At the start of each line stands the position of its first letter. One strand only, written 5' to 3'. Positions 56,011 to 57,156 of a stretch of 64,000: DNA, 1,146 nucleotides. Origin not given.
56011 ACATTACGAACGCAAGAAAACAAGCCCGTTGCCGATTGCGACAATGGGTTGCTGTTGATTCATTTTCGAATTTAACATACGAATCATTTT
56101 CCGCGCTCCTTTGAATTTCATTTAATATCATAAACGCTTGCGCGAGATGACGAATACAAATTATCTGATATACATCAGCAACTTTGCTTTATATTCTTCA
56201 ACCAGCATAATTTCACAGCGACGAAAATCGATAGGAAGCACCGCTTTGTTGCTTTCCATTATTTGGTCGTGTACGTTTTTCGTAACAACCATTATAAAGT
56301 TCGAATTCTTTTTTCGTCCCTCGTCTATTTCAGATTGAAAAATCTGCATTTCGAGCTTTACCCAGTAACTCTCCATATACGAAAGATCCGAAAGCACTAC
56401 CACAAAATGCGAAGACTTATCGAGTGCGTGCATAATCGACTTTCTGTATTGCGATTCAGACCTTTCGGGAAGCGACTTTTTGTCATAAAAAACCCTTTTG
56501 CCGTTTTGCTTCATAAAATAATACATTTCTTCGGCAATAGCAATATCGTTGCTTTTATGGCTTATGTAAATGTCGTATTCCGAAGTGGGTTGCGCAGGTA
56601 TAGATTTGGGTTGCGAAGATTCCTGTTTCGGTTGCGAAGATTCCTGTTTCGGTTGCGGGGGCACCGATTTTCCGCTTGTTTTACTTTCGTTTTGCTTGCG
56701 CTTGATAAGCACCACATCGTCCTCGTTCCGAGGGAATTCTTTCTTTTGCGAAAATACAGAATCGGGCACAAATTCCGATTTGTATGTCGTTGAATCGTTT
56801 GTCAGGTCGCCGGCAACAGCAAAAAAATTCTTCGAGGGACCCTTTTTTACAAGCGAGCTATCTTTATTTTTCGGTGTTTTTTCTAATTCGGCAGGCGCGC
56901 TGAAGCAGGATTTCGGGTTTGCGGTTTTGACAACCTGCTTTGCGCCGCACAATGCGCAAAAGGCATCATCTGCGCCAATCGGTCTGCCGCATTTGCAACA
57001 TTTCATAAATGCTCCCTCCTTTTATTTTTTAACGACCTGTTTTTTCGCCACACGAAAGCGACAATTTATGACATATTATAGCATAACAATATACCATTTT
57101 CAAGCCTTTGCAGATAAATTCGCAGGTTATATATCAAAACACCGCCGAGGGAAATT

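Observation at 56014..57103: Orphan zinc-ribbon-TIR gene as a self-contained low-GC transcription unit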

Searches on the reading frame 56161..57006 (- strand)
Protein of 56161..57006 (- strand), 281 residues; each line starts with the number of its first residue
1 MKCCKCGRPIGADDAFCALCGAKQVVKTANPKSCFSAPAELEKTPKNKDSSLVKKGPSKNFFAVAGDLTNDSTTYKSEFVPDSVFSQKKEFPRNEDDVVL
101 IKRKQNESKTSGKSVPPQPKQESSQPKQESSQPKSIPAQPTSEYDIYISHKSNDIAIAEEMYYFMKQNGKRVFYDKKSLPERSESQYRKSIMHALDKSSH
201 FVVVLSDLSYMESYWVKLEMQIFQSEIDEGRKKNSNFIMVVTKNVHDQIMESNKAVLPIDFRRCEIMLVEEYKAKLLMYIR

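Call 4: search_protein_families(library=pfam, proteins=[window:56161-57006:-], max_evalue=0.1)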
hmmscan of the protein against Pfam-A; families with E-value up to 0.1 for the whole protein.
window:56161-57006:- (281 aa): 4 families
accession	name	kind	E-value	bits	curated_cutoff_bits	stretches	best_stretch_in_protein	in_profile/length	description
PF13676.11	TIR_2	-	8.7e-14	52.5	28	1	146-262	1-109/122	TIR domain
PF08937.16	ThsB_TIR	-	0.027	15.3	21.2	1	147-242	1-95/100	Thoeris protein ThsB, TIR-like domain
PF12773.13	DZR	-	0.033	14.8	27.3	1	3-34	1-27/45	Double zinc ribbon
PF13240.11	Zn_Ribbon_1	-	0.051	13.8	25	1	2-23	1-22/23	zinc-ribbon domain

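Call 5: search_protein_families(library=padloc, proteins=[window:56161-57006:-], max_evalue=0.1)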
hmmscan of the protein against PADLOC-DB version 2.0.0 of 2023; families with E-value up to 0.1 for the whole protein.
window:56161-57006:- (281 aa): 8 families
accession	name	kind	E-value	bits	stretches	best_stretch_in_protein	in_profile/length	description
PDLC05062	PDC-S66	-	8.7e-15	52.9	1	100-231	110-234/282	-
PDLC00436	ThsB1|ThsB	-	2e-08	31.9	1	128-223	22-116/183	TIR-like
PDLC00426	ThsB1|ThsB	-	5.4e-08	30.5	1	123-225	217-323/352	TIR-like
PDLC00419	ThsB1|ThsB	-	1.8e-05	22.6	1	135-247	19-127/165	TIR-like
PDLC00434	ThsB1|ThsB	-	2.7e-05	21.4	1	143-221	138-214/396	TIR-like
PDLC02012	SAVED5--SAVED_TIR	-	5.8e-05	20.4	1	144-222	14-90/404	-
PDLC00423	ThsB1|ThsB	-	0.00014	19.6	1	141-221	33-115/190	TIR-like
PDLC00422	ThsB1|ThsB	-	0.0038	14.8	1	121-224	18-124/194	TIR-like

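Call 7: find_homologous_proteins(query=window:56161-57006:-)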
Query window:56161-57006:- (281 aa): 2 proteins with E <= 0.001 among 403 candidates.
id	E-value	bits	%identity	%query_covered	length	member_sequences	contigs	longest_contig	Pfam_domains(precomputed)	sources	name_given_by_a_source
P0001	2.3e-182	622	100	100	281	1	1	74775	PF13676.12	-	-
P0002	1.3e-35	141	49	51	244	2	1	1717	PF13676.12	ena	-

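Call 13: search_protein_families(library=ncbifam, proteins=[window:56161-57006:-], max_evalue=0.01)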
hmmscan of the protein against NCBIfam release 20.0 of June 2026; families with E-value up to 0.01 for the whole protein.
window:56161-57006:- (281 aa): 2 families
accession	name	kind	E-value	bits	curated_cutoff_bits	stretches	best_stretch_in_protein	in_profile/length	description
NF042941.1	Retron_TIR_antiphage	equivalog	1.8e-08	33.6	600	1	138-251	334-441/464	TIR domain-containing anti-phage reverse transcriptase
NF058526.1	Thoeris_type3_ThcB4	equivalog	7.2e-06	25.1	220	1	146-221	130-203/375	Thoeris type III anti-phage system protein ThcB4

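Call 16: search_protein_representatives(protein=window:56161-57006:-)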
Query: 281 residues. Proteins with E-value up to 0.001 (for the whole library): 1488; up to 1e-10: 399; up to 1e-30: 58. The best 150 are listed.
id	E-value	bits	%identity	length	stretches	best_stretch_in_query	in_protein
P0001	7.2e-183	622.4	100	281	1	1-281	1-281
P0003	8.5e-63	228.9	53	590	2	140-280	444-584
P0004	2.4e-61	224.1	55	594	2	139-281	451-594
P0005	2.6e-58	214.2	52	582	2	140-280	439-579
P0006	7.6e-55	202.8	50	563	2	139-280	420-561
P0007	1.2e-52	195.6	48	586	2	139-280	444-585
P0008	1.9e-52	194.9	62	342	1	139-280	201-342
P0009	1.0e-51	192.6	47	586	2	140-280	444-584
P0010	1.4e-49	185.6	48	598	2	140-280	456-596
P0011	3.4e-48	181.0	41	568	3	140-281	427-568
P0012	8.0e-47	176.5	58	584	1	137-280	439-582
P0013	7.2e-43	163.6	42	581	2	141-281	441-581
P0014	8.1e-43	163.4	54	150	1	141-281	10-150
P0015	1.4e-42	162.6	41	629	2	138-280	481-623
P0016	1.7e-42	162.3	54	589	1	136-280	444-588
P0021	1.9e-38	149.1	49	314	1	140-280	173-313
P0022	2.7e-38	148.6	43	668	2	137-280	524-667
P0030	1.6e-36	142.7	41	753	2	138-281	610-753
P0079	1.2e-26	110.4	40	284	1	141-280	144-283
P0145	9.7e-16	74.7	42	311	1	143-280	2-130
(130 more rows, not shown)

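Call 17: search_protein_families(library=pfam, proteins=[P0003, P0004, P0005, P0006, P0008, P0012, P0015, P0022, P0030, P0021], max_evalue=0.01)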
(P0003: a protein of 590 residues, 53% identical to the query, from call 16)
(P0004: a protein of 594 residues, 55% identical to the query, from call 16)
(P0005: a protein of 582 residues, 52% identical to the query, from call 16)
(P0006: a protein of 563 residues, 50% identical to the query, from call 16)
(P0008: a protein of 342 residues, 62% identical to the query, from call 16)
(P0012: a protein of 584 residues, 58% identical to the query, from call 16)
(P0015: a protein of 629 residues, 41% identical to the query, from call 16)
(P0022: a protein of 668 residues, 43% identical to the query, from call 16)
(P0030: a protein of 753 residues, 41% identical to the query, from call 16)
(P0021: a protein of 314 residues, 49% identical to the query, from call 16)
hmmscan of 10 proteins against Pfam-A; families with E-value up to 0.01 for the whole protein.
P0003 (590 aa): 3 families
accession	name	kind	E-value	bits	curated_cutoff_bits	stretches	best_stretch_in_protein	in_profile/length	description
PF13676.11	TIR_2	-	5.1e-32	111.4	28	2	17-110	2-98/122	TIR domain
PF01582.25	TIR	-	1.5e-14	54.6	21.3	1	14-94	2-84/179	TIR domain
PF08937.16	ThsB_TIR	-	0.0021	18.9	21.2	0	17-101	1-94/100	Thoeris protein ThsB, TIR-like domain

P0004 (594 aa): 3 families
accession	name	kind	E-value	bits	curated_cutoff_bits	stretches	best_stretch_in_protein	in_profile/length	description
PF13676.11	TIR_2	-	1.5e-31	109.8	28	2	15-109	1-95/122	TIR domain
PF01582.25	TIR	-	1.5e-18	67.6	21.3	1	13-105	2-97/179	TIR domain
PF08937.16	ThsB_TIR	-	0.00018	22.3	21.2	0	460-553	1-93/100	Thoeris protein ThsB, TIR-like domain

P0005 (582 aa): 2 families
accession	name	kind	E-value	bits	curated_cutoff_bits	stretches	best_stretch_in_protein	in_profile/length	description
PF13676.11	TIR_2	-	5.6e-31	108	28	2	11-105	1-95/122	TIR domain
PF01582.25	TIR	-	1.5e-14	54.6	21.3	1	9-105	2-101/179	TIR domain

P0006 (563 aa): 2 families
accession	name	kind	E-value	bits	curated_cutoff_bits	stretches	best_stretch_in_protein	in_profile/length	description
PF13676.11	TIR_2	-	8.6e-32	110.6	28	2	10-116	2-108/122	TIR domain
PF01582.25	TIR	-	1.6e-12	48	21.3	1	7-101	2-99/179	TIR domain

P0008 (342 aa): 3 families
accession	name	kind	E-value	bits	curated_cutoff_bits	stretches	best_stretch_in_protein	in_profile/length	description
PF13676.11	TIR_2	-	2.3e-13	51.1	28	1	208-306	1-93/122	TIR domain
PF01582.25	TIR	-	0.00026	21.2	21.3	1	206-302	2-94/179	TIR domain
PF13672.11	PP2C_2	-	0.0058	16.6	24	1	285-342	152-208/209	Protein phosphatase 2C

P0012 (584 aa): 2 families
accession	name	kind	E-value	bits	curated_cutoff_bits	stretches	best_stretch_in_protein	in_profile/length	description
PF13676.11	TIR_2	-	4.3e-26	92.2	28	2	23-129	1-110/122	TIR domain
PF01582.25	TIR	-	1.8e-08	34.8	21.3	2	445-529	1-84/179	TIR domain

P0015 (629 aa): 2 families
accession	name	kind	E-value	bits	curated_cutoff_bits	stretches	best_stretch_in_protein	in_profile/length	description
PF13676.11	TIR_2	-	2.6e-26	92.9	28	2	5-106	1-98/122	TIR domain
PF01582.25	TIR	-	3.8e-07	30.5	21.3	1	12-97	13-95/179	TIR domain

P0022 (668 aa): 3 families
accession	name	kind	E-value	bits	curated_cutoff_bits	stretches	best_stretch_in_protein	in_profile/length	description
PF13676.11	TIR_2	-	3.1e-31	108.9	28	2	6-99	1-93/122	TIR domain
PF18741.7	MTES_1575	-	2.4e-14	53.6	38.2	1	334-424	2-95/96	REase_MTES_1575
PF01582.25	TIR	-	1.1e-11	45.3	21.3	2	6-96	4-95/179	TIR domain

P0030 (753 aa): 3 families
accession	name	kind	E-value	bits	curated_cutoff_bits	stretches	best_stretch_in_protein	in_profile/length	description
PF13676.11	TIR_2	-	6.7e-27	94.8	28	2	35-135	1-109/122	TIR domain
PF01582.25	TIR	-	3.4e-14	53.5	21.3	2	32-111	1-83/179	TIR domain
PF08937.16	ThsB_TIR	-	3.2e-06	27.9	21.2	0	619-696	1-84/100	Thoeris protein ThsB, TIR-like domain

P0021 (314 aa): 3 families
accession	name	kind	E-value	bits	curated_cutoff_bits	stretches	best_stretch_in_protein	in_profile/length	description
PF13676.11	TIR_2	-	4.6e-13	50.2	28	1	179-276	1-92/122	TIR domain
PF01582.25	TIR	-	9.5e-05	22.7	21.3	1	177-261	2-85/179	TIR domain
PF08937.16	ThsB_TIR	-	0.0026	18.6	21.2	0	180-258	1-85/100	Thoeris protein ThsB, TIR-like domain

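Call 27: find_encoding_contigs(protein=P0003, flank=10000, max_places=6)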
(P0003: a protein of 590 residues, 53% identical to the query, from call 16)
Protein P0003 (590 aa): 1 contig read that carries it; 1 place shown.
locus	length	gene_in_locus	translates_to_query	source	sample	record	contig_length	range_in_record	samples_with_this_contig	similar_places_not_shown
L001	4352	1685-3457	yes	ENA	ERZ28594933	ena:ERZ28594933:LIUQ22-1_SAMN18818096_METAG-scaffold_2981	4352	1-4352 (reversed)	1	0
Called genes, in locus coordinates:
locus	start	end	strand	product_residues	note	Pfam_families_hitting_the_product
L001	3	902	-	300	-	?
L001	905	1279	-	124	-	PF12844:HTH_19, PF13560:HTH_31 (weak), PF01381:HTH_3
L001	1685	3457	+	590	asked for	PF01582:TIR, PF13676:TIR_2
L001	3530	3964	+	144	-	-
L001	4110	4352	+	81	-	?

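Call 28: find_encoding_contigs(protein=window:56164-57006:-, flank=10000, max_places=6)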
Protein window:56164-57006:- (281 aa): no gene with exactly this product is on record in the collection.

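Call 29: find_encoding_contigs(protein=P0004, flank=10000, max_places=6)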
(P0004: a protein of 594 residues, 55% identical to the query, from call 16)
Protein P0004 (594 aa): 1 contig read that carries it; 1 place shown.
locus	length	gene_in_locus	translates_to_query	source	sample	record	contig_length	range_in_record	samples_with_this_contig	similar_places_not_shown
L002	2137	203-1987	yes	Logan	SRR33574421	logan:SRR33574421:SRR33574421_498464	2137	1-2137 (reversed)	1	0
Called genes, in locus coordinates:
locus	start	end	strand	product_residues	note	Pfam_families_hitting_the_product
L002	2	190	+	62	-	?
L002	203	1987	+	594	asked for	PF01582:TIR, PF13676:TIR_2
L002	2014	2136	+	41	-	?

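Call 30: find_encoding_contigs(protein=P0005, flank=10000, max_places=6)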
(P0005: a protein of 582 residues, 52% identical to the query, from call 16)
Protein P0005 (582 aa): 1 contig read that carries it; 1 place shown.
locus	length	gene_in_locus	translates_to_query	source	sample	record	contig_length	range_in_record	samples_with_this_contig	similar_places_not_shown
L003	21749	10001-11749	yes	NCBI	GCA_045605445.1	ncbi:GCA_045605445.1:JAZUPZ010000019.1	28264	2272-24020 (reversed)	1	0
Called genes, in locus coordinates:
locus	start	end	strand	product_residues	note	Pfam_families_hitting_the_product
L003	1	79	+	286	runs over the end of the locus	PF00696:AA_kinase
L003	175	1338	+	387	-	PF00202:Aminotran_3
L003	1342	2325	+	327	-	PF02729:OTCace_N, PF00185:OTCace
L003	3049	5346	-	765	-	PF01915:Glyco_hydro_3_C, PF14310:Fn3-like, PF00933:Glyco_hydro_3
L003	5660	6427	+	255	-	PF02311:AraC_binding, PF07883:Cupin_2 (weak), PF12833:HTH_18, PF00165:HTH_AraC (weak)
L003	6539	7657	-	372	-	PF17390:Bac_rhamnosid_C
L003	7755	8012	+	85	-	PF00381:PTS-HPr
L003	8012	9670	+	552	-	PF05524:PEP-utilisers_N, PF00391:PEP-utilizers, PF02896:PEP-utilizers_C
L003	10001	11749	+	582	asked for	PF01582:TIR, PF13676:TIR_2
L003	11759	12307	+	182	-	PF01863:YgjP-like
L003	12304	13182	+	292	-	-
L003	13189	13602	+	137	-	PF01327:Pep_deformylase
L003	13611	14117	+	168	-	-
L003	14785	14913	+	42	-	-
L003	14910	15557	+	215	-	PF00929:RNase_T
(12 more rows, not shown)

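Call 44: find_related_loci(query=window:56164-57006:-, collection=metagenome_contigs, flank=6000)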
Query window:56164-57006:- (281 aa) in metagenome_contigs; peptide patterns used: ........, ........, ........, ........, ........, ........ (x = any residue, [..] = any of these).
238 stretches matched a pattern; 1 encode a relative of the query (tblastn E <= 1e-3); 1 distinct loci.
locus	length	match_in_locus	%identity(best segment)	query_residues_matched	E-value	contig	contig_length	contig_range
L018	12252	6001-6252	30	1-101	2e-7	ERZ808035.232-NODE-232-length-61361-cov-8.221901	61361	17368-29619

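Call 67: search_protein_families(library=padloc, proteins=[P0003, P0004, P0005, P0012, P0079, P0145], max_evalue=0.001)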
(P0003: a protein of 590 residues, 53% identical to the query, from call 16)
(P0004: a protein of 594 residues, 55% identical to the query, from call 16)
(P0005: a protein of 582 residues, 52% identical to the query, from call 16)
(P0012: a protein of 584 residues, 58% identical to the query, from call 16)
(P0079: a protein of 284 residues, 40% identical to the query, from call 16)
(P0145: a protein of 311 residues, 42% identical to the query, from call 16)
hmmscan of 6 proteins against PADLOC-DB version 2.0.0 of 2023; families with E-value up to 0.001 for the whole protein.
P0003 (590 aa): 16 families
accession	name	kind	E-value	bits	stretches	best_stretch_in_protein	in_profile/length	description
PDLC05062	PDC-S66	-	1e-23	82.2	2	3-107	138-244/282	-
PDLC00436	ThsB1|ThsB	-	5e-16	56.7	2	11-91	33-117/183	TIR-like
PDLC02012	SAVED5--SAVED_TIR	-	3.1e-15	54.2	1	2-93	2-94/404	-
PDLC00419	ThsB1|ThsB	-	6.2e-13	46.9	1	10-90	24-108/165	TIR-like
PDLC00426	ThsB1|ThsB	-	7.8e-11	39.8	2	441-529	231-323/352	TIR-like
PDLC00423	ThsB1|ThsB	-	1.4e-10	39.1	1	445-524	33-114/190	TIR-like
PDLC00425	ThsB1|ThsB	-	8.7e-10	36.2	2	12-128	250-371/389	TIR-like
PDLC02961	RT-TIR_XII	-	2.1e-08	31.5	1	7-93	341-422/475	single gene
PDLC02962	RT-TIR_XII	-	2.7e-08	31.1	1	8-93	340-426/478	single gene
PDLC00417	ThsB1|ThsB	-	7.8e-08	30.2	1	12-120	165-278/303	TIR-like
PDLC02403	Aga_TIR-PNTD1-PNTD2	-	1.8e-07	28.6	1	23-123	13-114/443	Class I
PDLC02421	Aga_TIR-PNTD1-PNTD2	-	6.7e-07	26.8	1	16-95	6-87/430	Class I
PDLC00422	ThsB1|ThsB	-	1.3e-06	26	0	6-87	33-120/194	TIR-like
PDLC00430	ThsB1|ThsB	-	3.6e-05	21.4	0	6-43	57-95/269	TIR-like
PDLC00418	ThsB1|ThsB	-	0.00015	19.6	0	15-100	6-98/155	TIR-like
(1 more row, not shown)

P0004 (594 aa): 10 families
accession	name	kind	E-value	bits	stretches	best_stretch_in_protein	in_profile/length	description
PDLC05062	PDC-S66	-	5.1e-21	73.4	2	8-104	144-242/282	-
PDLC00426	ThsB1|ThsB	-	5.1e-13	47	2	6-92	231-325/352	TIR-like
PDLC00423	ThsB1|ThsB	-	1.3e-12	45.8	2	452-534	31-115/190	TIR-like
PDLC00436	ThsB1|ThsB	-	4.9e-11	40.5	2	9-100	32-128/183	TIR-like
PDLC00422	ThsB1|ThsB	-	1.4e-08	32.5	1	8-108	36-143/194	TIR-like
PDLC00425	ThsB1|ThsB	-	2.3e-08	31.6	1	6-92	245-339/389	TIR-like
PDLC02012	SAVED5--SAVED_TIR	-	5.4e-07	27.1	1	12-102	13-104/404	-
PDLC00419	ThsB1|ThsB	-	8.9e-07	26.9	0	441-555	11-122/165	TIR-like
PDLC02961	RT-TIR_XII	-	6.7e-06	23.3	0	453-533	344-416/475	single gene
PDLC02962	RT-TIR_XII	-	0.00016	18.7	0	451-566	340-450/478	single gene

P0005 (582 aa): 11 families
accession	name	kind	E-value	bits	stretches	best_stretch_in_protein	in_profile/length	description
PDLC05062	PDC-S66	-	3.6e-17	60.7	2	439-530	145-234/282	-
PDLC00426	ThsB1|ThsB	-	2.4e-14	51.4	2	437-523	232-322/352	TIR-like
PDLC00436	ThsB1|ThsB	-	4.2e-11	40.7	1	440-543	33-132/183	TIR-like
PDLC00425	ThsB1|ThsB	-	5.1e-10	37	1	433-523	242-336/389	TIR-like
PDLC00423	ThsB1|ThsB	-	9.7e-10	36.4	1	439-521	32-116/190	TIR-like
PDLC00419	ThsB1|ThsB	-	3.6e-09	34.6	0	6-80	25-104/165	TIR-like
PDLC02012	SAVED5--SAVED_TIR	-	1.9e-07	28.5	0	9-91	14-98/404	-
PDLC00422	ThsB1|ThsB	-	3.8e-07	27.8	0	439-543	37-139/194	TIR-like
PDLC00417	ThsB1|ThsB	-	2.1e-06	25.5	1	6-101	164-262/303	TIR-like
PDLC00434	ThsB1|ThsB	-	6.1e-06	23.6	0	444-519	140-213/396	TIR-like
PDLC00420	ThsB1|ThsB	-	0.0001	19.6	1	18-110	14-108/319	TIR-like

P0012 (584 aa): 8 families
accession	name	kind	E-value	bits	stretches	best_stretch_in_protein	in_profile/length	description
PDLC05062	PDC-S66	-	4.3e-14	50.6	2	439-529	142-231/282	-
PDLC00436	ThsB1|ThsB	-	1.9e-10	38.5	1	438-526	28-117/183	TIR-like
PDLC00423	ThsB1|ThsB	-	1.7e-09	35.6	1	442-522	32-114/190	TIR-like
PDLC00426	ThsB1|ThsB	-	1e-08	32.9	1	445-527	237-323/352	TIR-like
PDLC00422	ThsB1|ThsB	-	5.3e-08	30.6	1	442-485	37-80/194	TIR-like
PDLC00419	ThsB1|ThsB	-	2.3e-07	28.8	1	437-547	19-125/165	TIR-like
PDLC02012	SAVED5--SAVED_TIR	-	6.1e-07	26.9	0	447-544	15-105/404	-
PDLC00425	ThsB1|ThsB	-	1e-05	22.8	1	445-523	251-333/389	TIR-like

P0079 (284 aa): 5 families
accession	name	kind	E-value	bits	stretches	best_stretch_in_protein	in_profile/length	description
PDLC05062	PDC-S66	-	3.5e-07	28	1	139-226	141-226/282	-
PDLC00425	ThsB1|ThsB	-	6e-05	20.3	0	145-227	250-336/389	TIR-like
PDLC00429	ThsB1|ThsB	-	0.00045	18.3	0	46-97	57-104/167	TIR-like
PDLC00426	ThsB1|ThsB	-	0.00055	17.3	0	144-227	235-322/352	TIR-like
PDLC00421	ThsB1|ThsB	-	0.00058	17.6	0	46-88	66-104/180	TIR-like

P0145 (311 aa): 3 families
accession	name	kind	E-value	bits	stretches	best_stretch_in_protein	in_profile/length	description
PDLC02012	SAVED5--SAVED_TIR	-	3.3e-06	24.5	1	4-91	15-99/404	-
PDLC03859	LmuB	-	7.1e-06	23.5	1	81-293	221-398/611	-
PDLC05062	PDC-S66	-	7.3e-06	23.6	1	2-88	148-232/282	-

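Call 74: predict_structure(alignment_id=A3)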
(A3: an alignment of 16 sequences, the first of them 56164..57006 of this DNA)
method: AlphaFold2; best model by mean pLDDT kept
length: 281 residues; sequences in the alignment: 16
mean_pLDDT: 73.5   pTM: 0.55
mean pLDDT of the five models: 73.5, 73.4, 73.3, 70.9, 70.0
residues with pLDDT >= 90: 122; 70-90: 39; 50-70: 50; < 50: 70
segments of 3 or more residues with pLDDT < 50: 29-39, 44-47, 69-93, 137-140
pLDDT, mean of each block of 10 residues (from residue 1): 79 75 61 43 49 52 45 38 41 47 50 58 56 49 89 96 97 87 84 95 97 94 96 95 98 96 97 95 83
secondary structure, 60 per line:
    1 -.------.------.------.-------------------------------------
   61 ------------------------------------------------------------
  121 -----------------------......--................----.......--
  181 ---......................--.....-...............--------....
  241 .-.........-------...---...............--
elements in order: E144-149 H152-167 E172-174 H175-178 H184-197 E198-205 H208-212 H214-228 E237-241 H243-251 E265-268 H269-279
